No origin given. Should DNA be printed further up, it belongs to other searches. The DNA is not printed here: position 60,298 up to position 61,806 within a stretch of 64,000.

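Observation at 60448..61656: Prepilin-type N-terminus fused to a DUF1566 (Lcl-type) C-terminal domain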

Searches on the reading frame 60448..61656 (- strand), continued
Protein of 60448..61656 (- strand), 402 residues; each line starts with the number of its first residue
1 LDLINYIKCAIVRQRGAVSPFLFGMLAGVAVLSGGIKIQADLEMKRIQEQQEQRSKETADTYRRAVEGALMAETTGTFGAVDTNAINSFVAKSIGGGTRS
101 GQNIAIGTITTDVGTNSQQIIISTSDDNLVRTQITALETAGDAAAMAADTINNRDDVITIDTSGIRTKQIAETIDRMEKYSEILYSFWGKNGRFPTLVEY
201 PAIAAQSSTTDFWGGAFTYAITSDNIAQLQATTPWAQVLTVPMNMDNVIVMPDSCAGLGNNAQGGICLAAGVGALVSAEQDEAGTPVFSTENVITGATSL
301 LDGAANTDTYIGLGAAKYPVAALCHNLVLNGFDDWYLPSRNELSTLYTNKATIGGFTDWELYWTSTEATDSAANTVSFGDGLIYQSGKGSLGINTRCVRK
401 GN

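Call 37: fold_search(model_id=the predicted structure, library=pdb)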
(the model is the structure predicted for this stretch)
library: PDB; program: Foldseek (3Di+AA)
matches with E <= 10: 278; with E <= 0.001: 0
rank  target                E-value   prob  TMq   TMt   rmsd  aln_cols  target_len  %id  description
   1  8q4e_A                1.8e-02  1.00  0.13  0.39   1.7        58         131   28  Structure of Legionella pneumophila Lcl C-terminal domain (released 2023-12-27)
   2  5n40                  9.4e-02  0.57  0.14  0.16  20.2       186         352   17  Structure of Yersinia pseudotuberculosis adhesin InvE (released 2017-04-12)
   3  8oks_A                1.3e+00  0.35  0.14  0.44   8.6       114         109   11  Crystal structure of Bdellovibrio bacteriovorus Bd2740 C-terminal domain (released 2023-10-25)
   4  3pej_B                1.5e+00  0.03  0.09  0.13  21.8       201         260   10  Crystal Structure of the N-terminal domain of an HSP90 from Plasmodium Falciparum, PFL1070c in the presence of Macbeci (released 2010-11-17)
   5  7ath                  1.6e+00  0.10  0.10  0.22   6.6        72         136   24  Crystal structure of UipA (released 2021-10-06)
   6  3kzt_A                1.9e+00  0.08  0.08  0.20  14.2       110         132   15  Crystal structure of Protein of unknown function (NP_812423.1) from BACTEROIDES THETAIOTAOMICRON VPI-5482 at 2.10 A re (released 2010-02-02)
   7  4eps                  2.0e+00  0.20  0.11  0.09   5.4        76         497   22  Crystal structure of a fimbrial protein (BACOVA_04982) from Bacteroides ovatus ATCC 8483 at 1.85 A resolution (released 2012-06-13)
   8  2z21_B                2.4e+00  0.12  0.08  0.23   4.4        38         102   13  Crystal Structure of a five site mutated Cyanovirin-N (released 2007-07-31)
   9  1n02_MODEL_1_A        2.5e+00  0.12  0.08  0.23   4.7        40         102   12  Solution Structure of a Circular-Permuted Variant of the Potent HIV-inactivating Protein Cyanovirin-N (released 2002-12-18)
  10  1o96_A                2.5e+00  0.08  0.06  0.08   4.0        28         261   21  Structure of electron transferring flavoprotein for Methylophilus methylotrophus. (released 2003-02-06)
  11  6x7h_A                2.8e+00  0.11  0.08  0.23   4.5        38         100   13  Cyanovirin-N Mutation I34Y with Dimannose bound (released 2021-06-02)
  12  6uzi_D                2.8e+00  0.06  0.07  0.06   8.3        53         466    6  Crystal structure of Dihydrolipoyl dehydrogenase from Elizabethkingia anophelis NUHP1 (released 2020-01-15)
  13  1fvu_B                3.0e+00  0.18  0.12  0.36   8.2        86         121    6  CRYSTAL STRUCTURE OF BOTROCETIN (released 2001-02-14)
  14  3l8k_B                3.2e+00  0.20  0.07  0.06   1.9        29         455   14  Crystal structure of a dihydrolipoyl dehydrogenase from Sulfolobus solfataricus (released 2010-02-09)
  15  2rp3_MODEL_1_A        3.2e+00  0.09  0.07  0.21   5.5        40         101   18  Solution Structure of Cyanovirin-N Domain B Mutant (released 2008-08-19)
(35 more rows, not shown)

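Call 38: search_solved_structures(query=window:60448-61656:-, max_evalue=1, show_alignments=2)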
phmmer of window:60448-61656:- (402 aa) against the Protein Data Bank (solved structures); distinct sequences matched with E-value up to 1: 4.
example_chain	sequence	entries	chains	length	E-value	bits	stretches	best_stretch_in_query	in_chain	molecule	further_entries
1jgt_A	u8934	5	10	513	0.0021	20.5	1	93-200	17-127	BETA-LACTAM SYNTHETASE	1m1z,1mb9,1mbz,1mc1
8q4e_A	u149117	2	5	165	0.12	14.7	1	332-377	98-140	HbP1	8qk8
6kif_1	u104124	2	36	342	0.55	12.5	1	181-219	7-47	Iron stress-induced chlorophyll-binding protein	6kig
6k33_a1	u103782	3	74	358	0.93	11.8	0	181-220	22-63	Iron stress in-duced protein A | Iron stress-induced chlorophyll-binding protein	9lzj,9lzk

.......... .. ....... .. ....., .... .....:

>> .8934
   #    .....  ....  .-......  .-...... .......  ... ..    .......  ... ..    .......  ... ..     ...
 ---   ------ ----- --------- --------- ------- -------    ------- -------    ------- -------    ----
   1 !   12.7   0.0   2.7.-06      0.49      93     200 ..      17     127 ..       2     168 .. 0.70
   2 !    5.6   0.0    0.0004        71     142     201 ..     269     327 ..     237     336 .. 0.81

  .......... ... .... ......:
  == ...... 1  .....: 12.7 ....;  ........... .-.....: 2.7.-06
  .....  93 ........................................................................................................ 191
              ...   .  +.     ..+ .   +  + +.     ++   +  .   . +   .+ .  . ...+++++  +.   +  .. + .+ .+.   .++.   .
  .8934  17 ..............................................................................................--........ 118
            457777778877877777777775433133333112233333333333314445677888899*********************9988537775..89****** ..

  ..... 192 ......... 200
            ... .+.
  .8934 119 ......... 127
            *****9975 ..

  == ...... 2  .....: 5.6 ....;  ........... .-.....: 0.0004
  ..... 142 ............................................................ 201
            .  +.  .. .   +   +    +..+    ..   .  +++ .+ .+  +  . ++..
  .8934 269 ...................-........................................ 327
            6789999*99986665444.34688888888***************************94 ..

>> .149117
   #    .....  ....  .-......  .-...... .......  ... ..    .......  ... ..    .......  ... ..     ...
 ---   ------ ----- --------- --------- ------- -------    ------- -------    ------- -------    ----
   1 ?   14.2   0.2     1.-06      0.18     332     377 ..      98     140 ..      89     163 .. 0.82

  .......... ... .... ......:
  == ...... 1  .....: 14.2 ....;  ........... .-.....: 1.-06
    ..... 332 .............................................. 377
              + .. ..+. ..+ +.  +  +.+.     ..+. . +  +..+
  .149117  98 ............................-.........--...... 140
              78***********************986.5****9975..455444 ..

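Call 51: search_protein_representatives(alignment_id=A1)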
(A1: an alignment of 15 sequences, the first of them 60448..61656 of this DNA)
Query: 15 sequences, 246 profile positions. Proteins with E-value up to 0.001 (for the whole library): 50; up to 1e-10: 44; up to 1e-30: 32. The best 50 are listed.
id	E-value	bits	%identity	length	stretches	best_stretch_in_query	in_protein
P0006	1.2e-121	421.0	-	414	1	4-245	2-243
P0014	9.6e-117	405.0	-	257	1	1-245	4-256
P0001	5.8e-113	392.6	-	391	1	12-246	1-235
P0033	2.7e-81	288.9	-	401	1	5-244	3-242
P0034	6.9e-76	271.2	-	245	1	5-244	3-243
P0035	8.8e-61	221.7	-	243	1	5-246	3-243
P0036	1.3e-56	208.0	-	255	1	4-245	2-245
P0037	2.0e-49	184.5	-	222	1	22-245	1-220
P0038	3.7e-49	183.6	-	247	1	3-244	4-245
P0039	6.2e-49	182.9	-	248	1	6-245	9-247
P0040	6.7e-48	179.5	-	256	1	5-238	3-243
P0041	7.5e-48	179.3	-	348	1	6-245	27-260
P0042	1.7e-47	178.2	-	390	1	13-245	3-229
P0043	4.9e-45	170.1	-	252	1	7-246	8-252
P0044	3.1e-44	167.5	-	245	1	11-244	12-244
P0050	5.2e-42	160.2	-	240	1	7-245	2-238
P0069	1.8e-22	96.2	-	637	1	8-236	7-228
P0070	2.8e-22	95.6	-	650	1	13-237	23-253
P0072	3.7e-15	72.3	-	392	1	23-245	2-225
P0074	6.2e-09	51.9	-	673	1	14-239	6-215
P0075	3.2e-07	46.3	-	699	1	13-242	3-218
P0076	3.8e-07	46.0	-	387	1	20-245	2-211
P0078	8.0e-07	45.0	-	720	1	11-245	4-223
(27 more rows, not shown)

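Call 52: search_protein_families(library=pfam, proteins=[P0033, P0041, P0042, P0069, P0070, P0072, P0074, P0075, P0076, P0078], max_evalue=0.01)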
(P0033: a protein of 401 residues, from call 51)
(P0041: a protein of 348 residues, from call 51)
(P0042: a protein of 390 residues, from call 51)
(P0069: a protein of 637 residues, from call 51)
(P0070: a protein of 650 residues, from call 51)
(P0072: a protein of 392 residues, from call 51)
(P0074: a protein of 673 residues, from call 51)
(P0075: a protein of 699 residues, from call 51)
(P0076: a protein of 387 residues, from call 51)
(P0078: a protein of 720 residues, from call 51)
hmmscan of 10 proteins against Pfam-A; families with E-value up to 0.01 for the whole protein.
P0033 (401 aa): 2 families
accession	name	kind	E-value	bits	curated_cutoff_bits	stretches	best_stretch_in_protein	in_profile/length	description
PF06482.17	Endostatin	-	2.3e-07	31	29.4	1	256-401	9-167/170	Collagenase NC10 and Endostatin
PF07588.17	DUF1554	-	8.1e-05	22.9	27.5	0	255-376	2-134/136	Protein of unknown function (DUF1554)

P0041 (348 aa): 0 families

P0042 (390 aa): 1 family
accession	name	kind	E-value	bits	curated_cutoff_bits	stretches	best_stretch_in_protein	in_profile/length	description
PF07603.17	Lcl_C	-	5.6e-06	27.1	34.9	1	304-387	24-117/117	Lcl C-terminal domain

P0069 (637 aa): 1 family
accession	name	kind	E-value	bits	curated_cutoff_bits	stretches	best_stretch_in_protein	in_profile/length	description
PF14312.12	FG-GAP_2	-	3.7e-08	33.9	23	1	469-514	4-49/49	FG-GAP repeat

P0070 (650 aa): 1 family
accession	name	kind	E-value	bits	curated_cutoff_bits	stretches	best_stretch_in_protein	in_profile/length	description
PF14312.12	FG-GAP_2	-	0.0026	18.3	23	0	506-543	13-48/49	FG-GAP repeat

P0072 (392 aa): 1 family
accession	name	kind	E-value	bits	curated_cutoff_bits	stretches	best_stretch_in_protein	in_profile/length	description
PF07603.17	Lcl_C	-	1.3e-09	38.8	34.9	1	307-389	24-117/117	Lcl C-terminal domain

P0074 (673 aa): 3 families
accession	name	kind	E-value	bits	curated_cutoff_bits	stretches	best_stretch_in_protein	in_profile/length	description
PF25390.1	WD40_RLD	-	3.1e-39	135.8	150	3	207-400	123-326/363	RCC1-like domain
PF00415.24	RCC1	-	7.7e-18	65.2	21.7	3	481-527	1-49/50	Regulator of chromosome condensation (RCC1) repeat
PF13540.12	RCC1_2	-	1e-17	63.8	22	1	515-545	1-30/30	Regulator of chromosome condensation (RCC1) repeat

P0075 (699 aa): 4 families
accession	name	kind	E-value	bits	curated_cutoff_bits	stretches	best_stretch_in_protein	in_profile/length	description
PF25390.1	WD40_RLD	-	8.9e-53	180.3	150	3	400-632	102-345/363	RCC1-like domain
PF00415.24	RCC1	-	4.4e-27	94.8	21.7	4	658-688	1-31/50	Regulator of chromosome condensation (RCC1) repeat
PF13540.12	RCC1_2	-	2.7e-24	84.7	22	2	398-418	10-30/30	Regulator of chromosome condensation (RCC1) repeat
PF12584.13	TRAPPC10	-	0.0048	17.2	22.5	0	645-687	57-99/150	Trafficking protein particle complex subunit 10, TRAPPC10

P0076 (387 aa): 3 families
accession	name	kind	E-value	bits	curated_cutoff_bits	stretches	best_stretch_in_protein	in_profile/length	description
PF25390.1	WD40_RLD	-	5.2e-20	72.5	150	1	215-361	189-337/363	RCC1-like domain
PF13540.12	RCC1_2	-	9e-14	51.2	22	1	335-352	12-29/30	Regulator of chromosome condensation (RCC1) repeat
PF00415.24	RCC1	-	9e-12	45.8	21.7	2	340-362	1-23/50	Regulator of chromosome condensation (RCC1) repeat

P0078 (720 aa): 3 families
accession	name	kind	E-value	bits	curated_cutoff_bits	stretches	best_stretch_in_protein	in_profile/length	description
PF25390.1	WD40_RLD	-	2.5e-41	142.7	150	2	507-701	39-237/363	RCC1-like domain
PF13540.12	RCC1_2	-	3.7e-20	71.6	22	1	617-634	13-30/30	Regulator of chromosome condensation (RCC1) repeat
PF00415.24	RCC1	-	1e-16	61.7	21.7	2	677-700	1-24/50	Regulator of chromosome condensation (RCC1) repeat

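Call 54: search_protein_families(library=ncbifam, proteins=[L004:4698-6401:+, L004:6370-7467:+, L004:7495-8676:+, L004:8673-9173:+, L004:9177-9980:+, L004:3900-4511:+, L004:3173-3700:+, L004:11806-12420:+], max_evalue=0.1)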
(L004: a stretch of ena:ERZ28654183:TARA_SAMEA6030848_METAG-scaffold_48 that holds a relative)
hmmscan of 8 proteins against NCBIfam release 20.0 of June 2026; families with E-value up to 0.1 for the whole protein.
L004:4698-6401:+ (567 aa): 25 families
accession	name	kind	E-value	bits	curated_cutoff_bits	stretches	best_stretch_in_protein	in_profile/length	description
TIGR02538.1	type_IV_pilB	equivalog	8.7e-78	262.3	675.65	1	4-556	2-561/564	type IV-A pilus assembly ATPase PilB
TIGR02533.1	type_II_gspE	equivalog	3.5e-72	243.6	630.25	1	132-555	73-484/486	type II secretion system ATPase GspE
NF053534.1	T4PilAsmATPsTfpB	equivalog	2e-63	214.7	850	1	127-554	161-579/584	type IV pilus assembly ATPase TfpB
NF007755.0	PRK10436.1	equivalog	2.2e-62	211.2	617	1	83-558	15-460/465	type II secretion system protein GspE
NF041000.1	ATPase_ComGA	equivalog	1.4e-44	152.1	300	1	172-439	2-266/267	competence type IV pilus ATPase ComGA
TIGR01420.1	pilT_fam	subfamily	1.3e-25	90.4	319.1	1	171-441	3-271/343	PilT/PilU family type 4a pilus ATPase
TIGR02525.1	plasmid_TraJ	equivalog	1.4e-15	57.1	368.3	1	206-418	55-272/372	plasmid transfer ATPase TraJ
TIGR02782.1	TrbB_P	equivalog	8.2e-09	35.2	304.55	1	288-417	124-254/303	P-type conjugative transfer ATPase TrbB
TIGR02524.1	dot_icm_DotB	equivalog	1.8e-08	34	463.3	1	296-434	129-281/358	Dot/Icm type IV secretion system ATPase DotB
NF010469.0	PRK13894.1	subfamily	1.8e-06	27.5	508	1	287-417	136-266/320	conjugal transfer ATPase TrbB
TIGR03819.1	heli_sec_ATPase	hypoth_equivalog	0.00021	20.6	373.15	1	258-408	133-290/340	TadA family conjugal transfer-associated ATPase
TIGR02788.1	VirB11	equivalog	0.00033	19.8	249.95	1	303-417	146-264/308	P-type DNA transfer ATPase VirB11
NF010407.0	PRK13833.1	subfamily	0.00085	18.8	499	1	304-419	147-263/323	conjugal transfer protein TrbB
NF058587.1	archaellum_moto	equivalog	0.0011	17.8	550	1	303-424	277-403/527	archaellum flagellar ATPase motor FlaI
NF051870.1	NAssimRespRegNtrX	equivalog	0.0056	15.6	600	1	287-347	152-210/452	nitrogen assimilation response regulator NtrX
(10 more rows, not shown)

L004:6370-7467:+ (365 aa): 6 families
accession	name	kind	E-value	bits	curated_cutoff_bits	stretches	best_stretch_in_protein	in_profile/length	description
TIGR02120.1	GspF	equivalog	8.2e-24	84.6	424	1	31-303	71-341/401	type II secretion system inner membrane protein GspF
NF052607.1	T4PiliAsmPilCThrm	equivalog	6.9e-17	61.6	700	1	32-354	75-387/406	type IV pilus assembly protein PilC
NF047826.1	T3SSXpsF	equivalog_domain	6e-15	54.9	650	1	32-304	75-345/405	type II secretion system protein XpsF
NF007861.0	PRK10573.1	equivalog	3.2e-14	52.8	401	1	28-323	64-353/401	protein transport protein HofC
NF052606.1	T4PiliAsmPilCMyx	equivalog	3.1e-13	49.4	700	1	65-323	119-373/419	type IV pilus assembly protein PilC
NF041012.2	T4P_ComGB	equivalog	3.9e-10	39.6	240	1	25-290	3-260/332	competence type IV pilus assembly protein ComGB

L004:7495-8676:+ (393 aa): 0 families

L004:8673-9173:+ (166 aa): 1 family
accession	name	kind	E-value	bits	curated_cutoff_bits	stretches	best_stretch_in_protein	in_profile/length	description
NF040576.1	T2SS_GspM_XpsM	equivalog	0.032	13.9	60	1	7-58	11-63/180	type II secretion system protein GspM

L004:9177-9980:+ (267 aa): 0 families

L004:3900-4511:+ (203 aa): 0 families

L004:3173-3700:+ (175 aa): 5 families
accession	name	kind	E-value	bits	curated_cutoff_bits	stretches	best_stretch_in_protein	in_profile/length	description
NF043008.1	Cyt550_Brdyrhiz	equivalog_domain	3.5e-20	72.5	240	1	72-172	25-122/131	cytochrome c-550 CycA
NF040971.1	cytc_ExtS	equivalog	5.1e-06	25.9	100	1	36-163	130-255/262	selenite/tellurite reduction operon c-type cytochrome lipoprotein ExtS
TIGR02603.1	CxxCH_TIGR02603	domain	0.00049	20.1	68.15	1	73-106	2-35/134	putative heme-binding domain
TIGR04485.1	thiosulf_SoxX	equivalog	0.022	15.4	61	1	82-173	3-77/78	sulfur oxidation c-type cytochrome SoxX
NF050122.1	bc1_QcrC_actin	exception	0.034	13.5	200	1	69-110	36-76/253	cytochrome bc1 complex diheme cytochrome c subunit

L004:11806-12420:+ (204 aa): 0 families

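Call 55: search_protein_families(library=pfam, proteins=[L004:4698-6401:+, L004:6370-7467:+, L004:7495-8676:+, L004:8673-9173:+, L004:9177-9980:+, L004:3900-4511:+, L004:3173-3700:+, L003:10001-11245:+], max_evalue=1)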
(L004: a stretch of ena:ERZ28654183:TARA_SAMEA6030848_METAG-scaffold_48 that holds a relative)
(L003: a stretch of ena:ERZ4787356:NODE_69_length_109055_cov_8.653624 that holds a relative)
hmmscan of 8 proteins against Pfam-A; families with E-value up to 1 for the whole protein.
L004:4698-6401:+ (567 aa): 14 families
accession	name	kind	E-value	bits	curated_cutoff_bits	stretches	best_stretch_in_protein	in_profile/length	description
PF00437.27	T2SSE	-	3.8e-69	233.5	24.9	1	162-555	4-370/370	Type II/IV secretion system protein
PF05157.20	MshEN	-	3.6e-07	30.5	23.1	1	68-144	12-88/90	MshEN domain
PF20720.3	nSTAND3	-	0.0025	18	27.2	1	300-343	16-58/155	Novel STAND NTPase 3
PF13401.12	AAA_22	-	0.003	18.3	27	1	299-335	3-33/130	AAA domain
PF13555.12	AAA_29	-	0.0064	16.7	27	1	295-316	15-37/61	P-loop containing region of AAA domain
PF25199.1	nSTAND_NTPase5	-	0.0091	16.3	34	1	279-345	18-86/145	Novel STAND NTPase 5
PF13238.12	AAA_18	-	0.018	15.9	29.4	1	304-346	1-44/128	AAA domain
PF13671.12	AAA_33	-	0.027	15.2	27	1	303-325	1-23/143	AAA domain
PF00158.32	Sigma54_activat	-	0.028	14.5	20.2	1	287-335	9-56/168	Sigma-54 interaction domain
PF13191.12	AAA_16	-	0.031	15.2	32.6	1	291-329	10-52/167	AAA ATPase domain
PF06414.18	Zeta_toxin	-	0.076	12.9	22.3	1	303-343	18-58/199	Zeta toxin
PF00005.33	ABC_tran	-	0.089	13.8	25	1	303-329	13-39/137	ABC transporter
PF13476.12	AAA_23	-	0.11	13.6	27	1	300-317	18-35/201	AAA domain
PF01935.23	DUF87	-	0.12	12.8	23.2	1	308-328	30-51/220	Helicase HerA, central domain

L004:6370-7467:+ (365 aa): 2 families
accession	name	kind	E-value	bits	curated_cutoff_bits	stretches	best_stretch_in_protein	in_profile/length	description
PF00482.28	T2SSF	-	2.9e-10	40.6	25.2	2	31-145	4-116/125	Type II secretion system (T2SS), protein F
PF00633.29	HHH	-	0.22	11.9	24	1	216-231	13-28/30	Helix-hairpin-helix motif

L004:7495-8676:+ (393 aa): 0 families

L004:8673-9173:+ (166 aa): 2 families
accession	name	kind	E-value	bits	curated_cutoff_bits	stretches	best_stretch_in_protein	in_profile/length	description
PF07521.17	RMMBL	-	0.0039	17.6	21.6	0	103-131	9-37/63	Zn-dependent metallo-hydrolase RNA specificity domain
PF15103.11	G0-G1_switch_2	-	0.069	14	27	1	6-73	29-96/105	G0/G1 switch protein 2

L004:9177-9980:+ (267 aa): 3 families
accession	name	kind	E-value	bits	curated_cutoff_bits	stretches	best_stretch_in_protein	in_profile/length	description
PF16537.11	T2SSB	-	0.044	13.9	28.4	0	227-262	24-59/60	Type II secretion system protein B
PF23893.1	Y4YQ_C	-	0.21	11.9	27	0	157-173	10-27/53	Uncharacterised protein Y4YQ C-terminal domain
PF10587.14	EF-1_beta_acid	-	0.38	11.6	25.7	1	202-223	6-27/28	Eukaryotic elongation factor 1 beta central acidic region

L004:3900-4511:+ (203 aa): 0 families

L004:3173-3700:+ (175 aa): 1 family
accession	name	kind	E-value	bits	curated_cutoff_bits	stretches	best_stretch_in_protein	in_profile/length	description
PF00034.26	Cytochrom_C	-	2.3e-08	35.7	21.3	1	74-175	1-90/90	Cytochrome c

L003:10001-11245:+ (414 aa): 2 families
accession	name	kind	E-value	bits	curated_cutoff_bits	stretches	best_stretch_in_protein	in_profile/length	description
PF07588.17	DUF1554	-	6.7e-05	23.2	27.5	1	256-380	3-134/136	Protein of unknown function (DUF1554)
PF06482.17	Endostatin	-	0.00016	21.8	29.4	1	257-375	10-139/170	Collagenase NC10 and Endostatin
